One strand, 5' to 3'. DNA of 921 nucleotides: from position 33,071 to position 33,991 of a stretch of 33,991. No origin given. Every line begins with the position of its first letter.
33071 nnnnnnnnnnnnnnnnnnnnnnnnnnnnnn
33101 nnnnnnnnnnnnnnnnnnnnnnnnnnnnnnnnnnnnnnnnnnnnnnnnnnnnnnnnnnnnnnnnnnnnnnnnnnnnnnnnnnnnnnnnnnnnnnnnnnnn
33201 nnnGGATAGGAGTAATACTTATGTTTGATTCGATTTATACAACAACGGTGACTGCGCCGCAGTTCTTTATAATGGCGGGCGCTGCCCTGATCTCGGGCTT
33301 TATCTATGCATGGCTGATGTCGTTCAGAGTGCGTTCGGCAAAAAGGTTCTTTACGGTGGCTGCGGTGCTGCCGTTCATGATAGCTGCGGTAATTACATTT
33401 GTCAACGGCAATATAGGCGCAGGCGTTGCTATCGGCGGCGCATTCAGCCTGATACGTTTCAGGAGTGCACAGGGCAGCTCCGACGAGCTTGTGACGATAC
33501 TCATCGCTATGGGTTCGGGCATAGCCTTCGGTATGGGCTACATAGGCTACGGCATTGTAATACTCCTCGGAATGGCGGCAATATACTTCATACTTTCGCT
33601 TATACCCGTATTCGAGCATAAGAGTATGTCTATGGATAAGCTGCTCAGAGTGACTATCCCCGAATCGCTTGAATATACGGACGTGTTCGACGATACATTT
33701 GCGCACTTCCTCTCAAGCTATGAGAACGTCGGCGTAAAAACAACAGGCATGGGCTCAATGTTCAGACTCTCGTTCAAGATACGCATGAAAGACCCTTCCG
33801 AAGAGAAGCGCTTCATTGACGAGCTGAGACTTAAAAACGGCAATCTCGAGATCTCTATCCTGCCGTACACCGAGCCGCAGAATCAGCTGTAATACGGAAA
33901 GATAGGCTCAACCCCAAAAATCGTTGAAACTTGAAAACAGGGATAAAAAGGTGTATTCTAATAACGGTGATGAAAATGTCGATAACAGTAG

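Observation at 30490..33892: Candidate system: degenerate TCS, VTC polyphosphate-tunnel protein and DUF4956 membrane protein in one operon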

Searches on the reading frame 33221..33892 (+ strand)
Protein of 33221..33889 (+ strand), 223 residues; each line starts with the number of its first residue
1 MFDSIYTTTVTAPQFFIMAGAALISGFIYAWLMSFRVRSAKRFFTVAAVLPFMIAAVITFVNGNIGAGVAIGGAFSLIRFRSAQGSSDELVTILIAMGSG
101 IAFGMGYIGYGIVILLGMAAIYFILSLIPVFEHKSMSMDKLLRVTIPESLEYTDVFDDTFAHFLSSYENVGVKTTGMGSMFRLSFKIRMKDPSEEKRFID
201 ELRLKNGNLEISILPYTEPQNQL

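Call 3: search_protein_families(library=pfam, proteins=[window:33242-33892:+], max_evalue=0.01)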
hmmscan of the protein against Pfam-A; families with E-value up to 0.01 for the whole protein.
window:33242-33892:+ (216 aa): 1 family
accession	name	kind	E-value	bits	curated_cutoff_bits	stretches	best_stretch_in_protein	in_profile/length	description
PF16316.10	DUF4956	-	1.4e-07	31.9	30.6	1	20-129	6-114/169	Domain of unknown function (DUF4956)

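Call 4: search_protein_families(library=ncbifam, proteins=[window:33242-33892:+], max_evalue=0.01)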
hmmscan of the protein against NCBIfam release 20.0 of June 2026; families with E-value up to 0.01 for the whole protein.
window:33242-33892:+ (216 aa): 0 families

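Call 32: find_homologous_proteins(query=window:33221-33889:+, max_evalue=0.00001)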
Query window:33221-33889:+ (223 aa): 7306 proteins with E <= 0.00001 among 8000 candidates; the best 120 are listed.
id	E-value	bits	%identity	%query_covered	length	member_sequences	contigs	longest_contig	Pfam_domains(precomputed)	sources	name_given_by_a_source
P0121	7.1e-129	446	91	100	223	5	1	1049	PF16316.11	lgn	-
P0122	5.6e-123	426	86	100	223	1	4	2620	PF16316.11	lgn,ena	-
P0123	6.2e-122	423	89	100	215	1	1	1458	PF16316.11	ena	-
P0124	1.9e-118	412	84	100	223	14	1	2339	PF16316.11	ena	-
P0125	6.1e-117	407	83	100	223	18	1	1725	PF16316.11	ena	-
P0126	7.7e-117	406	80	100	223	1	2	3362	PF16316.11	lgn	-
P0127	2.2e-116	405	82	100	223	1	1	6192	PF16316.11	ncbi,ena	-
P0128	4.8e-116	404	82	100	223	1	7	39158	PF16316.11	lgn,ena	-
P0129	1.5e-115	402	79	100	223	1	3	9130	PF16316.11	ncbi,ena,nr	ncbi:MAG: DUF4956 domain-containing protein [Alphaproteobacteria bacterium]|nr:DUF4956 domain-contai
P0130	2.7e-115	401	81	100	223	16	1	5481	PF16316.11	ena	-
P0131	4.1e-115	401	81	100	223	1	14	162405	PF16316.11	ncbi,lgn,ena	-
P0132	5.9e-115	400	78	100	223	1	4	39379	PF16316.11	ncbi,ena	-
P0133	9.2e-115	400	79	100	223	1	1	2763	PF16316.11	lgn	-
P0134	9.9e-115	400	80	100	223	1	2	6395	PF16316.11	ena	-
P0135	1.0e-114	400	81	100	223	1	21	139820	PF16316.11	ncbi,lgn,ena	-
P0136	1.0e-114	399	79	100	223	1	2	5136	PF16316.11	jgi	-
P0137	1.9e-114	399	79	100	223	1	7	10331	PF16316.11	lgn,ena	-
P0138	1.9e-114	399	79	100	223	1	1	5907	PF16316.11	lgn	-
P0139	1.9e-114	399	79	100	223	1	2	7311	PF16316.11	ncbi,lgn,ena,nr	ncbi:MAG: DUF4956 domain-containing protein [Clostridia bacterium]|nr:DUF4956 domain-containing prot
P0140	2.0e-114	399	81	100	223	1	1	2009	PF16316.11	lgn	-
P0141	2.6e-114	398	79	100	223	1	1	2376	PF16316.11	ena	-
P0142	2.6e-114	398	79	100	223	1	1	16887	PF16316.11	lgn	-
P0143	3.5e-114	398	80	100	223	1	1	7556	PF16316.11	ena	-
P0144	5.6e-114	397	78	100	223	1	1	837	PF16316.11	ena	-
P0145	7.6e-114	397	80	100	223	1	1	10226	PF16316.11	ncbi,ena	-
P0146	8.3e-114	397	79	100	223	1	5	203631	PF16316.11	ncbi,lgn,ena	-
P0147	9.1e-114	396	79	100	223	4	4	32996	PF16316.11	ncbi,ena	-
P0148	9.9e-114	396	78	100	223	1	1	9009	PF16316.11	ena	-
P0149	1.0e-113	396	80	100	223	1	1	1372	PF16316.11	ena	-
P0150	1.4e-113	396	81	100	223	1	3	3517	PF16316.11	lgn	-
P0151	4.2e-113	394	78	100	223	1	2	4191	PF16316.11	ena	-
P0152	4.6e-113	394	78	100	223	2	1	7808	PF16316.11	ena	-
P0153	4.8e-113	394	79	100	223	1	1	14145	PF16316.11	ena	-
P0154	9.3e-113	393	79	100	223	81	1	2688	PF16316.11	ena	-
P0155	1.0e-112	393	78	100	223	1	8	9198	PF16316.11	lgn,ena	-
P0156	1.1e-112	393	79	100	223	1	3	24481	PF16316.11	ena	-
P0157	1.3e-112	393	77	100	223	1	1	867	PF16316.11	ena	-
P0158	1.3e-112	393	79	99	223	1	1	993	PF16316.11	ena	-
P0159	3.7e-112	391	78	100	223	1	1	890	PF16316.11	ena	-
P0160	5.1e-112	391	76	100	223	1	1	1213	PF16316.11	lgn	-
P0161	5.4e-112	391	77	100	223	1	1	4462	PF16316.11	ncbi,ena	-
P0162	3.0e-111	388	79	100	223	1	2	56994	PF16316.11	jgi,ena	-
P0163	3.5e-111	388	78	100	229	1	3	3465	PF16316.11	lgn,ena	-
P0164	4.3e-111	388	78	100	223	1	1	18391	PF16316.11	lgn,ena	-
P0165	4.8e-111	387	77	100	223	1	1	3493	PF16316.11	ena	-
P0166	4.8e-111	387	78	100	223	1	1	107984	PF16316.11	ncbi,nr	ncbi:MAG: DUF4956 domain-containing protein [Clostridiales bacterium]|nr:DUF4956 domain-containing p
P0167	5.3e-111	387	78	100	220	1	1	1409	PF16316.11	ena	-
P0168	6.7e-111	387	78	100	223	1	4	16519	PF16316.11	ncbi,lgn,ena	-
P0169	7.8e-111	387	78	100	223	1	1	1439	PF16316.11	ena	-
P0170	8.3e-111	387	78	100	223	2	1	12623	PF16316.11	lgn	-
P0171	1.1e-110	386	78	100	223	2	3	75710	PF16316.11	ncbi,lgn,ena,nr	ncbi:MAG: DUF4956 domain-containing protein [Clostridia bacterium]|nr:DUF4956 domain-containing prot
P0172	1.3e-110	386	76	100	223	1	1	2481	PF16316.11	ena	-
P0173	1.5e-110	386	77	100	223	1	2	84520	PF16316.11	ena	-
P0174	2.2e-110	385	76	100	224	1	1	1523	PF16316.11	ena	-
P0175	2.4e-110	385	77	100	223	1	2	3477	PF16316.11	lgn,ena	-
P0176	2.4e-110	385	78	100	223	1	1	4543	PF16316.11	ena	-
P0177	2.7e-110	385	77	100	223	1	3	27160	PF16316.11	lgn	-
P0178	2.8e-110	385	77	100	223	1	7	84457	PF16316.11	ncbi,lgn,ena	-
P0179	3.3e-110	385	75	100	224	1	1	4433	PF16316.11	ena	-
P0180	5.0e-110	384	77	100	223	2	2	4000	PF16316.11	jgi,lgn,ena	-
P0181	5.4e-110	384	75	100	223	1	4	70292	PF16316.11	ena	-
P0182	5.6e-110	384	76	100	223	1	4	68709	PF16316.11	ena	-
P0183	6.2e-110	384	76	100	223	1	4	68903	PF16316.11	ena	-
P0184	6.6e-110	384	75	100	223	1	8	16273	PF16316.11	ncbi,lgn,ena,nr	ncbi:MAG: DUF4956 domain-containing protein [Clostridia bacterium]|nr:DUF4956 domain-containing prot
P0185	7.1e-110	384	77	100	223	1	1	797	PF16316.11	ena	-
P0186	7.2e-110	384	76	100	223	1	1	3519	PF16316.11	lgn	-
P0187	8.1e-110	383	76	100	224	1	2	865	PF16316.11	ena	-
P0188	8.1e-110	383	77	100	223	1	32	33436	PF16316.11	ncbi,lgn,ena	-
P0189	8.2e-110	383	76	100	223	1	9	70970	PF16316.11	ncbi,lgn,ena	-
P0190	1.0e-109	383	76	100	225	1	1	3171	PF16316.11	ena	-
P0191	1.2e-109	383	76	100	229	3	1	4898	PF16316.11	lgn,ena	-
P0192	1.2e-109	383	76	100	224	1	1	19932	PF16316.11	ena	-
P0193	1.4e-109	383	78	100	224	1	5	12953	PF16316.11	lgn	-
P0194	1.7e-109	382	76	100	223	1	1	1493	PF16316.11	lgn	-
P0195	2.1e-109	382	75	100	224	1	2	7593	PF16316.11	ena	-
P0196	2.1e-109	382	75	100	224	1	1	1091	PF16316.11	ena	-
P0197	2.2e-109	382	77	100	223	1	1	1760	PF16316.11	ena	-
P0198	2.4e-109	382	76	100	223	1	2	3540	PF16316.11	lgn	-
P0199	2.9e-109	382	78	100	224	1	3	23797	PF16316.11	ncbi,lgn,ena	-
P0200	2.9e-109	382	77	100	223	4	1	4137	PF16316.11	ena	-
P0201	3.4e-109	381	77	100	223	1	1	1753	PF16316.11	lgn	-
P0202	3.6e-109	381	75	100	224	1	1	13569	PF16316.11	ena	-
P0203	3.7e-109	381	77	100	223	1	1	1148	PF16316.11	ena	-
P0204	4.2e-109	381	75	100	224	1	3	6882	PF16316.11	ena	-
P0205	4.2e-109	381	77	100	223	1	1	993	PF16316.11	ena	-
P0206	4.3e-109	381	76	100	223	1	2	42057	PF16316.11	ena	-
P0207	5.2e-109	381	76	100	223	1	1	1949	PF16316.11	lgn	-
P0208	5.6e-109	381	75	100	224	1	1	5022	PF16316.11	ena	-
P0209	6.0e-109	381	75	100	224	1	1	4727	PF16316.11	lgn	-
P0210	7.0e-109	380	76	100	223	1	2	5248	PF16316.11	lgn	-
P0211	7.2e-109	380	77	100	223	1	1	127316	PF16316.11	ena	-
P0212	8.2e-109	380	77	100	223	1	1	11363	PF16316.11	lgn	-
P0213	1.1e-108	380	75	100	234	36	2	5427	PF16316.11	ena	-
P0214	1.1e-108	380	76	100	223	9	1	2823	PF16316.11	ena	-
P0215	1.2e-108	380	76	100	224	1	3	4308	PF16316.11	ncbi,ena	-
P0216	1.3e-108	380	75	100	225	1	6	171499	PF16316.11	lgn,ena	-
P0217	1.3e-108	380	76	100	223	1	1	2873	PF16316.11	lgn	-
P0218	1.4e-108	379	75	100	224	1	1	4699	PF16316.11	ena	-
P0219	1.7e-108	379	78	100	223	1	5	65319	PF16316.11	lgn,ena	-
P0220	1.7e-108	379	76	100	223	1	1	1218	PF16316.11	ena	-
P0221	1.9e-108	379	75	100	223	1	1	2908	PF16316.11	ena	-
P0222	2.0e-108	379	75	100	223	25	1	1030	PF16316.11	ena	-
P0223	2.2e-108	379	75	100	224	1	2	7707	PF16316.11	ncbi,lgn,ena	-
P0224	2.4e-108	379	74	100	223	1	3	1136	PF16316.11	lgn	-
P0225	2.5e-108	379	76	100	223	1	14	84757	PF16316.11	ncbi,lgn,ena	-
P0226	2.5e-108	379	75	100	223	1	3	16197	PF16316.11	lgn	-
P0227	2.9e-108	378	75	100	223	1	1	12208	PF16316.11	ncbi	-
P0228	2.9e-108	378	76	100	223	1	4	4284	PF16316.11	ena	-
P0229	3.0e-108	378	74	100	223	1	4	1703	PF16316.11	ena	-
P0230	3.0e-108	378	76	100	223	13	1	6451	PF16316.11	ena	-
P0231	3.0e-108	378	74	100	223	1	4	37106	PF16316.11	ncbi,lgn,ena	-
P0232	3.3e-108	378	74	100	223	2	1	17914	PF16316.11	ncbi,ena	-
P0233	4.2e-108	378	74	100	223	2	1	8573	PF16316.11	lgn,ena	-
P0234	4.4e-108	378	75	100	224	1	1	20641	PF16316.11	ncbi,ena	-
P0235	4.7e-108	378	75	100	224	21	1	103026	PF16316.11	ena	-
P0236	5.3e-108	378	74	100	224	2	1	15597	PF16316.11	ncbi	-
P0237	5.4e-108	378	75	100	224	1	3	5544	PF16316.11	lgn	-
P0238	6.0e-108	377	75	100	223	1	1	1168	PF16316.11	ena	-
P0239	6.1e-108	377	74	100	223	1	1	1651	PF16316.11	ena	-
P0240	6.3e-108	377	75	100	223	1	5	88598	PF16316.11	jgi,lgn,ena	-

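Call 49: search_protein_families(library=pfam, alignment_id=A2, max_evalue=10)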
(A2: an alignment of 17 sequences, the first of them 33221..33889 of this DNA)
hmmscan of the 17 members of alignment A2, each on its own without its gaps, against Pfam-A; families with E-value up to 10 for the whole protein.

A. member 1, window:33221-33889:+ (223 aa): 3 families
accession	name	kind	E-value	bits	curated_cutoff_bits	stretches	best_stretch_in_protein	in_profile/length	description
PF16316.10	DUF4956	-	1.5e-07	31.8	30.6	1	27-136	6-114/169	Domain of unknown function (DUF4956)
PF12666.12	PrgI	-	0.04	14.9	27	2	92-146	24-79/91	PrgI family protein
PF19545.4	DUF6069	-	0.31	11.6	27.2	1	7-61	42-96/129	Family of unknown function (DUF6069)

B. families by the number of members that match (of 17 scanned): 24 families
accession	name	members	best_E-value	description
PF16316.10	DUF4956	17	6.1e-11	Domain of unknown function (DUF4956)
PF19545.4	DUF6069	11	0.0081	Family of unknown function (DUF6069)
PF12666.12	PrgI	8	0.04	PrgI family protein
PF11992.13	TgpA_N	6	0.29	TgpA N-terminal domain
PF04418.17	DUF543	4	0.069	Domain of unknown function (DUF543)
PF14208.11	DUF4320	3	0.067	Domain of unknown function (DUF4320)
PF00487.30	FA_desaturase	3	3.8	Fatty acid desaturase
PF06109.18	HlyE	2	0.3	Haemolysin E (HlyE)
PF07168.17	Ureide_permease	1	0.0097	Ureide permease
PF05675.17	DUF817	1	0.039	Protein of unknown function (DUF817)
PF12089.13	DUF3566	1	0.2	Transmembrane domain of unknown function (DUF3566)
PF09843.14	DUF2070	1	0.69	Predicted membrane protein (DUF2070)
PF00032.22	Cytochrom_B_C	1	0.85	Cytochrome b(C-terminal)/b6/petD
PF12822.12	ECF_trnsprt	1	1.1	ECF transporter, substrate-specific component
PF06703.16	SPC25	1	1.1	Microsomal signal peptidase 25 kDa subunit (SPC25)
PF02308.21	MgtC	1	3.7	MgtC family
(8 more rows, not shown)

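Call 50: search_solved_structures(query=A2, max_evalue=10, show_alignments=2)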
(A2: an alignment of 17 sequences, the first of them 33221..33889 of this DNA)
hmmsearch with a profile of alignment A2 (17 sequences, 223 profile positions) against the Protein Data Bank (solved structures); distinct sequences matched with E-value up to 10: 3.
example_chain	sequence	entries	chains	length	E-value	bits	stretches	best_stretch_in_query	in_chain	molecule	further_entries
7sc8_BL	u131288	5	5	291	1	12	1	148-185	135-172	Phycobilisome 32.1 kDa linker polypeptide, phycocyanin-associated, rod 1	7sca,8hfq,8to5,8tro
6azc_A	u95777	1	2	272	1.1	11.9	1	48-112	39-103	Pp-KAI2-like E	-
6azb_A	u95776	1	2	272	1.1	11.9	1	48-112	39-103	Pp-KAI2-like E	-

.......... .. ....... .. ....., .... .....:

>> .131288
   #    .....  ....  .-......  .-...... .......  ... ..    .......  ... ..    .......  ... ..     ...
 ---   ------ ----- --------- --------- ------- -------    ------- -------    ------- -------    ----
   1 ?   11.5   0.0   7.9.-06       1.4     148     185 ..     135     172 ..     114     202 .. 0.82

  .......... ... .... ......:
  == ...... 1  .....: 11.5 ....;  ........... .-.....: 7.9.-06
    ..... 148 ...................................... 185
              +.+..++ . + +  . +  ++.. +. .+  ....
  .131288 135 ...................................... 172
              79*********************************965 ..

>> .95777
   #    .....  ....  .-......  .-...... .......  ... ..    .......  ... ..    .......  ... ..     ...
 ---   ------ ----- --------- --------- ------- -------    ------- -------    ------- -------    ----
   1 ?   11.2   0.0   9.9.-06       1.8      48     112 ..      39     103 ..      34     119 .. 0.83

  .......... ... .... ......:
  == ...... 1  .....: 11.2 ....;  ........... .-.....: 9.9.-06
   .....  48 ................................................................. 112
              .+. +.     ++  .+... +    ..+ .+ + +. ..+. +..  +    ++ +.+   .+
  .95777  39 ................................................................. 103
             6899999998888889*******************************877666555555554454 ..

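Call 54: find_homologous_proteins(query=A3, max_evalue=0.00001)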
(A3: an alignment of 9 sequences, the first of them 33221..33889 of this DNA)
Query A3 (9 sequences) (223 aa, profile of the alignment): 8000 proteins with E <= 0.00001 among 8000 candidates; the best 120 are listed.
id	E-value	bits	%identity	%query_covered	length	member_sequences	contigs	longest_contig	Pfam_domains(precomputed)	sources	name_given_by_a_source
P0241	1.3e-94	334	74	100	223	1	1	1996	PF16316.11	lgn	-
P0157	3.1e-94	333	77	100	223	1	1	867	PF16316.11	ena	-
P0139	5.5e-94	332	79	100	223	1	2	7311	PF16316.11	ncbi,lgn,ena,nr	ncbi:MAG: DUF4956 domain-containing protein [Clostridia bacterium]|nr:DUF4956 domain-containing prot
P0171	6.1e-94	332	78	100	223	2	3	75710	PF16316.11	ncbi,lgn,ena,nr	ncbi:MAG: DUF4956 domain-containing protein [Clostridia bacterium]|nr:DUF4956 domain-containing prot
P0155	7.2e-94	332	78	100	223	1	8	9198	PF16316.11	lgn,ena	-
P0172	9.8e-94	331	76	100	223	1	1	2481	PF16316.11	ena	-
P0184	2.0e-93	330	75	100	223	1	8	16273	PF16316.11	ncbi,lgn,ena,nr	ncbi:MAG: DUF4956 domain-containing protein [Clostridia bacterium]|nr:DUF4956 domain-containing prot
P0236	3.0e-93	330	74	100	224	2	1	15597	PF16316.11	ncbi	-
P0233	3.0e-93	330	74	100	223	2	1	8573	PF16316.11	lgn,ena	-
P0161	3.2e-93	329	77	100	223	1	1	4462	PF16316.11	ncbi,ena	-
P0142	4.5e-93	329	79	100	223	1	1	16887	PF16316.11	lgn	-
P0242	4.7e-93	329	72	100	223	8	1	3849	PF16316.11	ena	-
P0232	5.0e-93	329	74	100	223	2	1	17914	PF16316.11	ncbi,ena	-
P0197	5.9e-93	329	77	100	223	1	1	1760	PF16316.11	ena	-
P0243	7.2e-93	328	74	100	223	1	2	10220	PF16316.11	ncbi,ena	-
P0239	7.7e-93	328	74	100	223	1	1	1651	PF16316.11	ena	-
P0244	8.5e-93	328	73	100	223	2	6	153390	PF16316.11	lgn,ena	-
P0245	1.0e-92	328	74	100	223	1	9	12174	PF16316.11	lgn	-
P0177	1.1e-92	328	77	100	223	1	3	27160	PF16316.11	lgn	-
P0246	1.3e-92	327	73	100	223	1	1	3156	PF16316.11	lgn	-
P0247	1.4e-92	327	73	100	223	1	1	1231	PF16316.11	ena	-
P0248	1.6e-92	327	74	100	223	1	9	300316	PF16316.11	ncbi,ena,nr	ncbi:MAG: DUF4956 domain-containing protein [Clostridia bacterium]|nr:DUF4956 domain-containing prot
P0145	1.6e-92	327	80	100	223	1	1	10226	PF16316.11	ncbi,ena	-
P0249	1.6e-92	327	73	100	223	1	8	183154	PF16316.11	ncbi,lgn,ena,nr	ncbi:MAG: DUF4956 domain-containing protein [Clostridia bacterium]|nr:DUF4956 domain-containing prot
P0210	1.7e-92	327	76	100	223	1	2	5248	PF16316.11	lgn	-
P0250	2.0e-92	327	73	100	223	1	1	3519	PF16316.11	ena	-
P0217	2.0e-92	327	76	100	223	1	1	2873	PF16316.11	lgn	-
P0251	2.0e-92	327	73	100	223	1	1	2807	PF16316.11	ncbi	-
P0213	2.1e-92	327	75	100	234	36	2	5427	PF16316.11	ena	-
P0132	2.4e-92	327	78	100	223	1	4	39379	PF16316.11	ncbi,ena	-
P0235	2.4e-92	327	75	100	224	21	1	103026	PF16316.11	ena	-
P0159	2.4e-92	327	78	100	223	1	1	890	PF16316.11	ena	-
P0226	2.8e-92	326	75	100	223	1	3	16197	PF16316.11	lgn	-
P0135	2.8e-92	326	81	100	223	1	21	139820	PF16316.11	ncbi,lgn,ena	-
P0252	2.9e-92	326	73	100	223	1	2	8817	PF16316.11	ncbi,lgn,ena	-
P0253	3.1e-92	326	73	100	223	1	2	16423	PF16316.11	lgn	-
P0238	3.2e-92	326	75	100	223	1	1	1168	PF16316.11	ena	-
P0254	3.2e-92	326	72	100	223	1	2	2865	PF16316.11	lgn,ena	-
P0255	3.3e-92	326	73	100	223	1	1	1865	PF16316.11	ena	-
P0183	3.3e-92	326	76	100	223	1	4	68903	PF16316.11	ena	-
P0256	3.3e-92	326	72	100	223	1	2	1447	PF16316.11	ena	-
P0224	3.4e-92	326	74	100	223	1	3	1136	PF16316.11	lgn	-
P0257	3.5e-92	326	73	100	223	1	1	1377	PF16316.11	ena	-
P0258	3.7e-92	326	73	100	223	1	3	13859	PF16316.11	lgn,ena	-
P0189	3.9e-92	326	76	100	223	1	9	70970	PF16316.11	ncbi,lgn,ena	-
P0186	4.2e-92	326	76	100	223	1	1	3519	PF16316.11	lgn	-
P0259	4.5e-92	326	74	100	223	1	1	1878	PF16316.11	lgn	-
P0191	5.5e-92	325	76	100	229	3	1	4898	PF16316.11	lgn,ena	-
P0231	5.5e-92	325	74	100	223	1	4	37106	PF16316.11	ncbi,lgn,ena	-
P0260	6.8e-92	325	73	100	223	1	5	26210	PF16316.11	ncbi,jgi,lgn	jgi:hypothetical protein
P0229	7.0e-92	325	74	100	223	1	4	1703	PF16316.11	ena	-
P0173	7.9e-92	325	77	100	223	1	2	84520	PF16316.11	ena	-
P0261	8.0e-92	325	73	100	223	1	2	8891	PF16316.11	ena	-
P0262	8.2e-92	325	74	100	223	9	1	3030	PF16316.11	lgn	-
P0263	8.7e-92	325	74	100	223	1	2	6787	PF16316.11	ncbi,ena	-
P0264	9.1e-92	325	73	100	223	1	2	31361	PF16316.11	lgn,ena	-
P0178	9.2e-92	325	77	100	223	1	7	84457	PF16316.11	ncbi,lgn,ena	-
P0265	1.0e-91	325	72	100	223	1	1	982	PF16316.11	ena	-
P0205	1.0e-91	325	77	100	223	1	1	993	PF16316.11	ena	-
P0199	1.1e-91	324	78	100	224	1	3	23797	PF16316.11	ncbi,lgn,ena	-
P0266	1.4e-91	324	73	100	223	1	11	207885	PF16316.11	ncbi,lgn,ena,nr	ncbi:MAG: DUF4956 domain-containing protein [Clostridia bacterium]|nr:DUF4956 domain-containing prot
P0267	1.4e-91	324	72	100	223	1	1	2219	PF16316.11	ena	-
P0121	1.4e-91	324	91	100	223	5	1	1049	PF16316.11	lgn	-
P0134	1.5e-91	324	80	100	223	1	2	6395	PF16316.11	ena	-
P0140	1.5e-91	324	81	100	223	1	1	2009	PF16316.11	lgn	-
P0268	1.5e-91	324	75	100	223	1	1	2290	PF16316.11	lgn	-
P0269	1.6e-91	324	72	100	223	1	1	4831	PF16316.11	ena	-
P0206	1.7e-91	324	76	100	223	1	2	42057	PF16316.11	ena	-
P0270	1.7e-91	324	72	100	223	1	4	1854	PF16316.11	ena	-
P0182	1.7e-91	324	76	100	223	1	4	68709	PF16316.11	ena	-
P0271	1.8e-91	324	73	100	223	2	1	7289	PF16316.11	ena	-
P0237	2.0e-91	324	75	100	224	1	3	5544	PF16316.11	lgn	-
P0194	2.1e-91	324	76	100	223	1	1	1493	PF16316.11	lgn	-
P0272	2.2e-91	323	74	100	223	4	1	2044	PF16316.11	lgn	-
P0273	2.3e-91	323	72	100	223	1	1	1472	PF16316.11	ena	-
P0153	2.4e-91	323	79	100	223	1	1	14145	PF16316.11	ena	-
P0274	2.5e-91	323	74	100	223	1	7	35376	PF16316.11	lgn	-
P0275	2.7e-91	323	73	100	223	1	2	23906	PF16316.11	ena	-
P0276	3.0e-91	323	74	100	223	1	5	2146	PF16316.11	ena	-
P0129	3.0e-91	323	79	100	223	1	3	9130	PF16316.11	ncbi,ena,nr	ncbi:MAG: DUF4956 domain-containing protein [Alphaproteobacteria bacterium]|nr:DUF4956 domain-contai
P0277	3.0e-91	323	71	100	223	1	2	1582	PF16316.11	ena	-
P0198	3.1e-91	323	76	100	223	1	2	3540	PF16316.11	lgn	-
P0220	3.1e-91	323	76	100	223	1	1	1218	PF16316.11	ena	-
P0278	3.3e-91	323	72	100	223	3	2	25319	PF16316.11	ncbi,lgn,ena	-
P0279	3.4e-91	323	73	100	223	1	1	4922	PF16316.11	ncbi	-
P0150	3.7e-91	323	81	100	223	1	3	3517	PF16316.11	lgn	-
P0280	3.9e-91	323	72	100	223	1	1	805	PF16316.11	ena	-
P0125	3.9e-91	323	83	100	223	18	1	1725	PF16316.11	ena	-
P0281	4.0e-91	323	71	100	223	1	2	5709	PF16316.11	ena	-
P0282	4.2e-91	323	72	100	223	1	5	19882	PF16316.11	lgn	-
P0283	4.4e-91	323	71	100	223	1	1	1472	PF16316.11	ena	-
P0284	4.5e-91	322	71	100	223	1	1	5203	PF16316.11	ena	-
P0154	4.5e-91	322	79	100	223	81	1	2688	PF16316.11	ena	-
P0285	4.5e-91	322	71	100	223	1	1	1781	PF16316.11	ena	-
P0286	4.6e-91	322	74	100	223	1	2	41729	PF16316.11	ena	-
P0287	4.6e-91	322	72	100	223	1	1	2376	PF16316.11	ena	-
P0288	4.6e-91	322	72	100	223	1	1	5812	PF16316.11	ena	-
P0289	4.7e-91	322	73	100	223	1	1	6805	PF16316.11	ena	-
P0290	5.1e-91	322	72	100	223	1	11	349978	PF16316.11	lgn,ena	-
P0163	5.2e-91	322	78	100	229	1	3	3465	PF16316.11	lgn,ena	-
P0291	5.2e-91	322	71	100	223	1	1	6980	PF16316.11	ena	-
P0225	5.3e-91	322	76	100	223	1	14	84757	PF16316.11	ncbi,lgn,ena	-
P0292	5.6e-91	322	71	100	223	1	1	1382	PF16316.11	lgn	-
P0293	5.6e-91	322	74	100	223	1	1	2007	PF16316.11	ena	-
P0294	5.6e-91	322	74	100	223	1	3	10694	PF16316.11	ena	-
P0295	6.1e-91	322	71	100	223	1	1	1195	PF16316.11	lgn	-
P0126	6.2e-91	322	80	100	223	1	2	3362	PF16316.11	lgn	-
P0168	6.6e-91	322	78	100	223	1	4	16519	PF16316.11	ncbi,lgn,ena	-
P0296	6.6e-91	322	71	100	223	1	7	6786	PF16316.11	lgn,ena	-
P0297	6.6e-91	322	72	100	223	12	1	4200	PF16316.11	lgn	-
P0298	6.7e-91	322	74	100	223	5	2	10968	PF16316.11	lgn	-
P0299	7.0e-91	322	73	100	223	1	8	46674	PF16316.11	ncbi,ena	-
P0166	7.1e-91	322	78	100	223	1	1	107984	PF16316.11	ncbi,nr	ncbi:MAG: DUF4956 domain-containing protein [Clostridiales bacterium]|nr:DUF4956 domain-containing p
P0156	7.1e-91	322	79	100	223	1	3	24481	PF16316.11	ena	-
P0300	7.3e-91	322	75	100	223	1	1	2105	PF16316.11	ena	-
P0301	7.6e-91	322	72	100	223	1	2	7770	PF16316.11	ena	-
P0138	7.6e-91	322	79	100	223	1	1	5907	PF16316.11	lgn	-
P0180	7.9e-91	322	77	100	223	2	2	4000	PF16316.11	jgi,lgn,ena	-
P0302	8.0e-91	322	71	100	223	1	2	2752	PF16316.11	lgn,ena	-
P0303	9.1e-91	321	71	100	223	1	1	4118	PF16316.11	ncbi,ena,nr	ncbi:MAG: DUF4956 domain-containing protein [Clostridia bacterium]|nr:DUF4956 domain-containing prot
